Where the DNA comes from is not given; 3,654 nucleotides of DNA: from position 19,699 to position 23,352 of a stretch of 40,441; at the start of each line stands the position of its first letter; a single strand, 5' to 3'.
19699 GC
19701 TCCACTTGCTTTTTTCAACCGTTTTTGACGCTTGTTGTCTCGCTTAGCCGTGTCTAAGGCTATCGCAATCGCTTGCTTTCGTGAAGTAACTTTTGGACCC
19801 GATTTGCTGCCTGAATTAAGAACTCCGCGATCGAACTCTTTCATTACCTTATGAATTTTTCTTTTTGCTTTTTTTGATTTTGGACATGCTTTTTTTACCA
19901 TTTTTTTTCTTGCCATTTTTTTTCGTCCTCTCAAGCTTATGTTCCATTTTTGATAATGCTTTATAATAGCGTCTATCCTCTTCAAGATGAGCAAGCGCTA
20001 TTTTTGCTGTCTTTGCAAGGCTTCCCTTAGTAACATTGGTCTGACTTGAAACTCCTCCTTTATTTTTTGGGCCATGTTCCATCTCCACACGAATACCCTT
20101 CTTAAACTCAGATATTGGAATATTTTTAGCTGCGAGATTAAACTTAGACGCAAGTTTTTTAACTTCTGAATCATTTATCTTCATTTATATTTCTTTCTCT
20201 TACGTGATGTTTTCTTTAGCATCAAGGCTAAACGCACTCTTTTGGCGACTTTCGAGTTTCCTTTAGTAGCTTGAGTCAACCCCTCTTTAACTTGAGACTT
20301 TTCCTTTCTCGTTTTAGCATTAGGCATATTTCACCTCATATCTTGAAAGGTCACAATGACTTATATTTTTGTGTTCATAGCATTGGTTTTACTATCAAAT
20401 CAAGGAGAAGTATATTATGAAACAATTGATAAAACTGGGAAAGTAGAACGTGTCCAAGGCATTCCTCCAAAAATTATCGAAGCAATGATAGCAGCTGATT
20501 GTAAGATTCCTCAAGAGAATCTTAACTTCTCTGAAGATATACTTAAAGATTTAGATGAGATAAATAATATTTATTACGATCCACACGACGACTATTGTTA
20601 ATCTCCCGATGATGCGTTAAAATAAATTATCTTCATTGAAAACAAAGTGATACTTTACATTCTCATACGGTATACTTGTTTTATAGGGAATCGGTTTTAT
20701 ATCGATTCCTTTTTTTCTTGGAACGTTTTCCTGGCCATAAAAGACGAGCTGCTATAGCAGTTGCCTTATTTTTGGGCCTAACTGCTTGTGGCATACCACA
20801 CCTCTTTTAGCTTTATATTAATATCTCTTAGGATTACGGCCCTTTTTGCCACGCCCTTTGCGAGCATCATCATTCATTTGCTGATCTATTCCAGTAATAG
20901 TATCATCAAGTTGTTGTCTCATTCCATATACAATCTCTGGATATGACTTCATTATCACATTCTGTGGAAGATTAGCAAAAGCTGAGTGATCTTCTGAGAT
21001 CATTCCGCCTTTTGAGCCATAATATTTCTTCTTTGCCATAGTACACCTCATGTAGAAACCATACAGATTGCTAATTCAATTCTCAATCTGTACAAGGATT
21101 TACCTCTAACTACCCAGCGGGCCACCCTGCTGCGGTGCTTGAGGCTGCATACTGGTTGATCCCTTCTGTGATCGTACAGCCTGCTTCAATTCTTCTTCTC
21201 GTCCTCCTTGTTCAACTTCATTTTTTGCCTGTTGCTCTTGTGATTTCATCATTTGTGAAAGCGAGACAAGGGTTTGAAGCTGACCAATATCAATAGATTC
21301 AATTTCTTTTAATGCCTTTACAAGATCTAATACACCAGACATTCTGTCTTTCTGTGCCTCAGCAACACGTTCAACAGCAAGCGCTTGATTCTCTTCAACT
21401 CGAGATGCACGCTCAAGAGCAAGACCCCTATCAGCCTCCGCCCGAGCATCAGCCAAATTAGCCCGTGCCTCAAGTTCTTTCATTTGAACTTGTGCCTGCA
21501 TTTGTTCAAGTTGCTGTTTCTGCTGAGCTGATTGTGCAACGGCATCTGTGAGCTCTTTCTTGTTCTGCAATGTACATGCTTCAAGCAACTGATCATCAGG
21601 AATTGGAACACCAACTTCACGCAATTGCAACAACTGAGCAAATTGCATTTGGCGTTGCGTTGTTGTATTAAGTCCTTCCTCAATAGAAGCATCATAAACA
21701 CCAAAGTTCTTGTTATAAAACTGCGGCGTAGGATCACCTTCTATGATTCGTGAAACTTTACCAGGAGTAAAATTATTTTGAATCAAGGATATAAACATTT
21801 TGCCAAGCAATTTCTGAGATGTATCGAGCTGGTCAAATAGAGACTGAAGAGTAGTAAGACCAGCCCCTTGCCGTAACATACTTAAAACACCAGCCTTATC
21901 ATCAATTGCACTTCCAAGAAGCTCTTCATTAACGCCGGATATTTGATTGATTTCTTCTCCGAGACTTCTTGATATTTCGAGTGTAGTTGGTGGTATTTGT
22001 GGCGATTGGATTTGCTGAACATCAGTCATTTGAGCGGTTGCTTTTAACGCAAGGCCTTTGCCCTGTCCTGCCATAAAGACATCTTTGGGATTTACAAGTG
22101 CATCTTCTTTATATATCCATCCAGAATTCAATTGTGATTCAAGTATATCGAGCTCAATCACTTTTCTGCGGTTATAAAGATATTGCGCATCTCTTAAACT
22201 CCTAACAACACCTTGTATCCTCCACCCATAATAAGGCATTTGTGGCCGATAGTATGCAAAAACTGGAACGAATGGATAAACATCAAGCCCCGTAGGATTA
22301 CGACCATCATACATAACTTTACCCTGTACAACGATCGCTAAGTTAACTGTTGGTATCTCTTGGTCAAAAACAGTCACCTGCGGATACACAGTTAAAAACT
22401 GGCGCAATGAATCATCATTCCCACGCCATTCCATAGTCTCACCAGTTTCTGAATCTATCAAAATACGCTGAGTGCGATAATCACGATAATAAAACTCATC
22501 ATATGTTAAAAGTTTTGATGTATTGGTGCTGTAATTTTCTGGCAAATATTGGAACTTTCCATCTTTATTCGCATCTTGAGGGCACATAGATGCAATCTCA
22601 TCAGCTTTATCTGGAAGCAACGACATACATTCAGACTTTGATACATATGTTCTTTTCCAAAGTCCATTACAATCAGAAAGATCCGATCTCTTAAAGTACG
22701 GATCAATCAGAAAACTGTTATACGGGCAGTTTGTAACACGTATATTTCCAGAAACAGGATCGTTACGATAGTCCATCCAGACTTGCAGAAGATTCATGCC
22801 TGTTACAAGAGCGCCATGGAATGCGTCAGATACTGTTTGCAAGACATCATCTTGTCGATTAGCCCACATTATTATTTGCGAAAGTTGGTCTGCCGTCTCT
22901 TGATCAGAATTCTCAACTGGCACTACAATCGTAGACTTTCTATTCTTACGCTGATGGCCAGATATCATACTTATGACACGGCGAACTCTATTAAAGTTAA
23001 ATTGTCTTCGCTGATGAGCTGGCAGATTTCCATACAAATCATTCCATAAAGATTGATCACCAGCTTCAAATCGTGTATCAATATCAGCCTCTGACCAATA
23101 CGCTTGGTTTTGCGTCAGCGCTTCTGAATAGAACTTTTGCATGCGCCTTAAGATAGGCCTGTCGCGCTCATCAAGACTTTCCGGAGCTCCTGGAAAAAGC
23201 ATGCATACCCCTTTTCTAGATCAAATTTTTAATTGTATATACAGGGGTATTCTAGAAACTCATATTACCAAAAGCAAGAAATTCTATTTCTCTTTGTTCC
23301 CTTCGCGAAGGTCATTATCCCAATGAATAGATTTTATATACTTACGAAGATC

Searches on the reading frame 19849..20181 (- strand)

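Call 110: search_protein_families(library=pfam, proteins=[window:19849-20181:-], max_evalue=0.001)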
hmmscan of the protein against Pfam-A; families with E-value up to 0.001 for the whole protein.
window:19849-20181:- (110 aa): 1 family
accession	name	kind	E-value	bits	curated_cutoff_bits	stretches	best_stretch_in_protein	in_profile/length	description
PF18905.5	DUF5661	-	1.1e-15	58.1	27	1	8-82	2-65/65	Protein of unknown function (DUF5661)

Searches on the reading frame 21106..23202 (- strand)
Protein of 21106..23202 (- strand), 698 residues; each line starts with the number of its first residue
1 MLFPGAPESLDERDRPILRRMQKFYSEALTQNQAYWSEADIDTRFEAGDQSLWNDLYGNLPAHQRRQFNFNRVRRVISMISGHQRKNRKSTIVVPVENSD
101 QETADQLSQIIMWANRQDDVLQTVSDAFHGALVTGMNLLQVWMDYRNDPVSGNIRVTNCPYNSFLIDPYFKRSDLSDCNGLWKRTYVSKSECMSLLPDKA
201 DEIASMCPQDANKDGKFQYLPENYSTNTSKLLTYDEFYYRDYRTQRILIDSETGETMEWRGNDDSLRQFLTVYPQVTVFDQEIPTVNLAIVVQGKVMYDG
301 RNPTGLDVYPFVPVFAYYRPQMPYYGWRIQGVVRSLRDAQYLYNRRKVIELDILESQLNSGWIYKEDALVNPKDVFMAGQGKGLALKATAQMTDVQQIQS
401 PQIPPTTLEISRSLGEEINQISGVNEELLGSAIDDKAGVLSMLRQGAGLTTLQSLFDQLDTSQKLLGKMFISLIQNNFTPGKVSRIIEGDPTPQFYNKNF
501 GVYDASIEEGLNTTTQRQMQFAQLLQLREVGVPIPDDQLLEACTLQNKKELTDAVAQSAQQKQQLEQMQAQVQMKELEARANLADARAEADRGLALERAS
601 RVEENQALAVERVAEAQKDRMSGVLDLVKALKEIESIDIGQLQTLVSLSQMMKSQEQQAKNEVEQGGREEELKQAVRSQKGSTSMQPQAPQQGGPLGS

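Call 36: search_protein_families(library=phrogs, proteins=[window:21106-23202:-], max_evalue=0.00001)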
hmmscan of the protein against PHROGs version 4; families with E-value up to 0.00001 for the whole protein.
window:21106-23202:- (698 aa): 3 families
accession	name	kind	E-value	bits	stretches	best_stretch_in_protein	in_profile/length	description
phrog_156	-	head and packaging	5e-77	260.9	1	15-688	9-677/681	portal protein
phrog_25797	-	unknown function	8.4e-07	29.4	1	421-491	55-125/312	-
phrog_14911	-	unknown function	2.7e-06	27.6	0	50-160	37-147/404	-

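Call 37: search_dna_similar(query=window:21106-23202:-, collection=phages, mode=protein, max_evalue=1e-10, max_rows=15)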
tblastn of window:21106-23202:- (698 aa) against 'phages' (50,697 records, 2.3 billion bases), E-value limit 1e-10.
Records with a match: 40; places in all: 40; records where one place covers at least 80% of the query: 0.
Best place of each record, by identity: <60% 40.
By first word of the organism name: Burkholderia 9; Pseudomonas 8; Klebsiella 6; Ralstonia 6; Erwinia 5; Serratia 2; Microcystis 2; Rhizobium 1; Aeromonas 1.
By host as written in the record: - 5; Burkholderia cenocepacia 4; Pseudomonas aeruginosa 4; Klebsiella pneumoniae NI9 3; Klebsiella pneumoniae 51503 2; Burkholderia cepacia LMG 18821 2; Erwinia amylovora 2; Serratia marcescens 2; and 13 more.
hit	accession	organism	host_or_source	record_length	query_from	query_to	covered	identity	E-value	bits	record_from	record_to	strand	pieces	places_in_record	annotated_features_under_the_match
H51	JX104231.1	Burkholderia phage BcepMigl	Burkholderia cenocepacia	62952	7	552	78%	22.7%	3e-16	89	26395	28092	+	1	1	portal protein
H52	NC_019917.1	Burkholderia phage BcepMigl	Burkholderia cenocepacia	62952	7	552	78%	22.7%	3e-16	89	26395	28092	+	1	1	portal protein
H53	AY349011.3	Burkholderia phage Bcep22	-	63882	20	552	76%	22.1%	3e-16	89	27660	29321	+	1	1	phage portal protein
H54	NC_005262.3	Burkholderia phage Bcep22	-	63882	20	552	76%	22.1%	3e-16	89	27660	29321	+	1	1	portal protein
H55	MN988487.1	Rhizobium phage RHph_Y1_10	Rhizobium etli Y1_10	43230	17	527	73%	23.0%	4e-17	92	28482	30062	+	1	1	portal protein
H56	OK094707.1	Pseudomonas phage YMC17/07/R4900a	Pseudomonas aeruginosa YMC17/07/R4900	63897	98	553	65%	24.9%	9e-16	88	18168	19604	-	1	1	hypothetical protein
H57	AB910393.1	Pseudomonas phage KPP25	Pseudomonas aeruginosa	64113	98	553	65%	24.9%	9e-16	88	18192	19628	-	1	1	structural protein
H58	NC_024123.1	Pseudomonas phage KPP25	Pseudomonas aeruginosa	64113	98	553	65%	24.9%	9e-16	88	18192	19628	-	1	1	portal protein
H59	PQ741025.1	Pseudomonas phage CRPAP1904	Pseudomonas aeruginosa CRPA190 ...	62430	98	553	65%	24.7%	2e-15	87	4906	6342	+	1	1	portal protein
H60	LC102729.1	Pseudomonas phage phiR18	-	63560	98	553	65%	24.7%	2e-15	87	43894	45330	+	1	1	hypothetical protein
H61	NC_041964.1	Pseudomonas phage phiR18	-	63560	98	553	65%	24.7%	2e-15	87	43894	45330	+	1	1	portal protein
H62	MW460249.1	Pseudomonas phage Itty13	Pseudomonas aeruginosa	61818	77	551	68%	23.0%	3e-17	93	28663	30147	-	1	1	hypothetical protein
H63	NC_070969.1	Pseudomonas phage Itty13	Pseudomonas aeruginosa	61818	77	551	68%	23.0%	3e-17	93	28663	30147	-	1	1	portal protein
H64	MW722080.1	Klebsiella phage vB_KpnP_ZX1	Klebsiella sp.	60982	77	552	68%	22.8%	1e-16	91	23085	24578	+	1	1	portal protein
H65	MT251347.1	Klebsiella phage LASTA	Klebsiella pneumoniae NI9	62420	77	552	68%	22.6%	4e-16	89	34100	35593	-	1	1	portal protein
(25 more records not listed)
